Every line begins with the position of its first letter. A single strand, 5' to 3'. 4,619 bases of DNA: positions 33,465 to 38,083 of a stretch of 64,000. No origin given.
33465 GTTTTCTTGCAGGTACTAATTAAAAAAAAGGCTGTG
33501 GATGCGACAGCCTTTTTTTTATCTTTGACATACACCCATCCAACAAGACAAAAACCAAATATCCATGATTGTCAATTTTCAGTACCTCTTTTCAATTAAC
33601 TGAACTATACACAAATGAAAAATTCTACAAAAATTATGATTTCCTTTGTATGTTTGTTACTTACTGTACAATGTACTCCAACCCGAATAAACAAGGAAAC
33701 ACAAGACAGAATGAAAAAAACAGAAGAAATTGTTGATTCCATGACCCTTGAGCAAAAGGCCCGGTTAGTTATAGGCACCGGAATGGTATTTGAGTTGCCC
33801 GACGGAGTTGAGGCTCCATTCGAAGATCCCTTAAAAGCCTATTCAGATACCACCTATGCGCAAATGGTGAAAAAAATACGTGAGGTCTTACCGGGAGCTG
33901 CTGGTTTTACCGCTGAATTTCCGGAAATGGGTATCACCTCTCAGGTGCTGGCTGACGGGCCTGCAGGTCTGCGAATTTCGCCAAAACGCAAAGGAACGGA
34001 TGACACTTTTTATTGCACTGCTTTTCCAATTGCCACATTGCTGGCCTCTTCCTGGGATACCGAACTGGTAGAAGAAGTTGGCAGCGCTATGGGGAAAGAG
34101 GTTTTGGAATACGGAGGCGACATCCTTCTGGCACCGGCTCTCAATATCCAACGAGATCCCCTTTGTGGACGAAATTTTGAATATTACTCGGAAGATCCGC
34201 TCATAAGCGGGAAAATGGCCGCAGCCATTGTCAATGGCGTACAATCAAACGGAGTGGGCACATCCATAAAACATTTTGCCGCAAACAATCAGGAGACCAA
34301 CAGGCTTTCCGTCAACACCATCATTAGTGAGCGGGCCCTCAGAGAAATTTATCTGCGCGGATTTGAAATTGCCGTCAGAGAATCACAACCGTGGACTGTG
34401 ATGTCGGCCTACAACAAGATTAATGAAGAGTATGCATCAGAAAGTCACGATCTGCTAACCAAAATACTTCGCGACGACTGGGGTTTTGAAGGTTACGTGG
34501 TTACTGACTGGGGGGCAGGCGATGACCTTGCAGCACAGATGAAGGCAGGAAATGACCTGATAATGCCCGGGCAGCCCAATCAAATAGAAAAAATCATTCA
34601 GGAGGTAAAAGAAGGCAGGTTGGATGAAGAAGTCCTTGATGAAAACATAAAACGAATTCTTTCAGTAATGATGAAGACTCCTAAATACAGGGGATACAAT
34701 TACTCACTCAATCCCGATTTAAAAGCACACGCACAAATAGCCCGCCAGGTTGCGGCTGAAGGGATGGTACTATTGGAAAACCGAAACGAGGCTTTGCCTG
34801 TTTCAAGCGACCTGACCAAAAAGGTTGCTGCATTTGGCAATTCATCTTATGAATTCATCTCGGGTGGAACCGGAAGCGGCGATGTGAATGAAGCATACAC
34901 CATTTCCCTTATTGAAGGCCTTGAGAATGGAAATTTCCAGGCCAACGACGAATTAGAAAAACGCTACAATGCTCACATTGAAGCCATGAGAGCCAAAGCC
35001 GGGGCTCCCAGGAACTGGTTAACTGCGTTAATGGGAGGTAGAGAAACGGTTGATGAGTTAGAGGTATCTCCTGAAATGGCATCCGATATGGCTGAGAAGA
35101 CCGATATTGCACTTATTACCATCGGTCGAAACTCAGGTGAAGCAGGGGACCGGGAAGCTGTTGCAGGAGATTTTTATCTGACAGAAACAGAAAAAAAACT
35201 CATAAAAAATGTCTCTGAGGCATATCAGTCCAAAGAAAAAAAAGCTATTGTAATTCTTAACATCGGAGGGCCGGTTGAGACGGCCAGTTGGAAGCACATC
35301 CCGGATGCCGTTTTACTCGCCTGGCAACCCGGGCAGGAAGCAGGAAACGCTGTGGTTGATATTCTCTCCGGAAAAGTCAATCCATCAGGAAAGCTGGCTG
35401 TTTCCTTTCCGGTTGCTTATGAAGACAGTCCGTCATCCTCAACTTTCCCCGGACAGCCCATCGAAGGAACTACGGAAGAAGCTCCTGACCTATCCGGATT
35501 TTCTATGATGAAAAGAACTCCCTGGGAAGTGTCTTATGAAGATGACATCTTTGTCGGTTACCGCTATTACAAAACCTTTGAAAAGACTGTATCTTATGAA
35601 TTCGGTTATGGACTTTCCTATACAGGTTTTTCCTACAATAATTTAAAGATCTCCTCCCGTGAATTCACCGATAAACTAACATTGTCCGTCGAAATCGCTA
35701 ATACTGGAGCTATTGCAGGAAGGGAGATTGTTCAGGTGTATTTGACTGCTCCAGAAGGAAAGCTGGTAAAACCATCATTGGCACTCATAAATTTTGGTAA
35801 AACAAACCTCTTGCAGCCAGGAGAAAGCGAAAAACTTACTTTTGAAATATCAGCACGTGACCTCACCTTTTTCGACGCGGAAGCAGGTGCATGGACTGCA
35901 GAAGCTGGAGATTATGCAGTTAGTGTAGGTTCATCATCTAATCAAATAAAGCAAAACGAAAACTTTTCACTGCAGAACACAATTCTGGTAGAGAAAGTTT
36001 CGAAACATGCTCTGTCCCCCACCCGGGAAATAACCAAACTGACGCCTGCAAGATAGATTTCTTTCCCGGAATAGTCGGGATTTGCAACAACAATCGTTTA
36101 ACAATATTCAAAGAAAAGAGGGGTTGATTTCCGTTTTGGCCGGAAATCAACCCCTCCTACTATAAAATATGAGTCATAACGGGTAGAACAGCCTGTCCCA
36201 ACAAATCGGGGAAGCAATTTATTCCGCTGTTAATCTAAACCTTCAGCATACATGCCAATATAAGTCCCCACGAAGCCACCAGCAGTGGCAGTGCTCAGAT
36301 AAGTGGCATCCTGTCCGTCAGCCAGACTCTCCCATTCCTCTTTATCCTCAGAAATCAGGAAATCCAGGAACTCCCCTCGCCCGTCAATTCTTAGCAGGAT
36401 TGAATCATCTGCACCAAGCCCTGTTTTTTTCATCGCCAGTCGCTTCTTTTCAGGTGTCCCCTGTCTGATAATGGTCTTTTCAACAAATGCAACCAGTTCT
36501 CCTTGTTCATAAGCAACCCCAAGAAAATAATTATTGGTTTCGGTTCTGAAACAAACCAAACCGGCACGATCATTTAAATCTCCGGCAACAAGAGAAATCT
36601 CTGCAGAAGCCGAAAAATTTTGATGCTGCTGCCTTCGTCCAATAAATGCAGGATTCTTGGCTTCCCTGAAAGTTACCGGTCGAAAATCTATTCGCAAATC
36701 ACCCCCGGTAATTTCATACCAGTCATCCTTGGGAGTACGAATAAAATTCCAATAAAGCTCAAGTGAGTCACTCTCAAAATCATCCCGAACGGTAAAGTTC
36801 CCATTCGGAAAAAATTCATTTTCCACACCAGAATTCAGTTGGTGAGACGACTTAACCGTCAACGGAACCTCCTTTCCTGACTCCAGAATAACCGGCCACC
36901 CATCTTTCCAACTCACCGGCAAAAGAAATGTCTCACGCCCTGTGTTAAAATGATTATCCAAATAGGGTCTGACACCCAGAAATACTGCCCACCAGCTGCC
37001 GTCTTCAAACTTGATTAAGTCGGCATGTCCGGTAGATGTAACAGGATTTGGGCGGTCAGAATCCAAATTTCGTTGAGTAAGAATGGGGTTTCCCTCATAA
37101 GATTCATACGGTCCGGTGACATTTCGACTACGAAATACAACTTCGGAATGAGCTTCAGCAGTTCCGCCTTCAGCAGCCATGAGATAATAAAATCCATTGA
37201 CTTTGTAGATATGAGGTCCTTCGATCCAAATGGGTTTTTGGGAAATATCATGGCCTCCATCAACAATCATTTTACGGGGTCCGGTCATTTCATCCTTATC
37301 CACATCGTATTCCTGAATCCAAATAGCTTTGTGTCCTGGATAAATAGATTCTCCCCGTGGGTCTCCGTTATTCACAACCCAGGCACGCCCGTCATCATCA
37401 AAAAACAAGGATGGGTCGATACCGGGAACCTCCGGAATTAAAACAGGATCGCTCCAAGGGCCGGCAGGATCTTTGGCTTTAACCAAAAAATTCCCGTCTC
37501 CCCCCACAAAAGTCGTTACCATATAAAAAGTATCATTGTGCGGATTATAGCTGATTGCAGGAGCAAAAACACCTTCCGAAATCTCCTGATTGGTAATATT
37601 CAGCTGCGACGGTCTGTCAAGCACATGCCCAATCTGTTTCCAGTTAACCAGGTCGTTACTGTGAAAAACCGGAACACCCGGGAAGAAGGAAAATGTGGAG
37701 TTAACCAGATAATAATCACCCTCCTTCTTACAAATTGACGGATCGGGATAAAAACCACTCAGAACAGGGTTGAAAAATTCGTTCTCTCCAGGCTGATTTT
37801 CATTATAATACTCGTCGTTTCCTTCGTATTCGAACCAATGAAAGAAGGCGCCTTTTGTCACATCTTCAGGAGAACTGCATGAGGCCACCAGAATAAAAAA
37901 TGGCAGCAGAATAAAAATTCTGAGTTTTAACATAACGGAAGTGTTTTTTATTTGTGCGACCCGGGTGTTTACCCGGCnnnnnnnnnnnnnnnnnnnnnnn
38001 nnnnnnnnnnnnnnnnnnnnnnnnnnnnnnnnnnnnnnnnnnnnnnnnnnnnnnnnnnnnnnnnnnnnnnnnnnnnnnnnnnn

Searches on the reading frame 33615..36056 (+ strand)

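Call 23: search_protein_families(library=pfam, proteins=[window:33615-36056:+])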
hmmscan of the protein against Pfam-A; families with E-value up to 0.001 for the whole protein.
window:33615-36056:+ (813 aa): 3 families
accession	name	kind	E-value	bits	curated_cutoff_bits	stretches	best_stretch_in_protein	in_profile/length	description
PF00933.27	Glyco_hydro_3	-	3.7e-43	148.6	27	1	134-351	82-316/316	Glycosyl hydrolase family 3 N terminal domain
PF01915.27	Glyco_hydro_3_C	-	6.1e-40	137.8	31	1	384-669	1-200/200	Glycosyl hydrolase family 3 C-terminal domain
PF14310.12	Fn3-like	-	5.8e-21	74.8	25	1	704-775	1-71/71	Fibronectin type III-like domain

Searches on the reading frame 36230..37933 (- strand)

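Call 23: search_protein_families(library=pfam, proteins=[window:36230-37933:-])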
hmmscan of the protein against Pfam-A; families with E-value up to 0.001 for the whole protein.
window:36230-37933:- (567 aa): 2 families
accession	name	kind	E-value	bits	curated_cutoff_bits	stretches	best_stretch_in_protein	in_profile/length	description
PF04616.20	Glyco_hydro_43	-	2.2e-94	316.5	32.2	1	55-347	3-288/288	Glycosyl hydrolases family 43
PF17851.8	GH43_C2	-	2.8e-39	135.4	22.7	1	383-565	1-186/203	Beta xylosidase C-terminal Concanavalin A-like domain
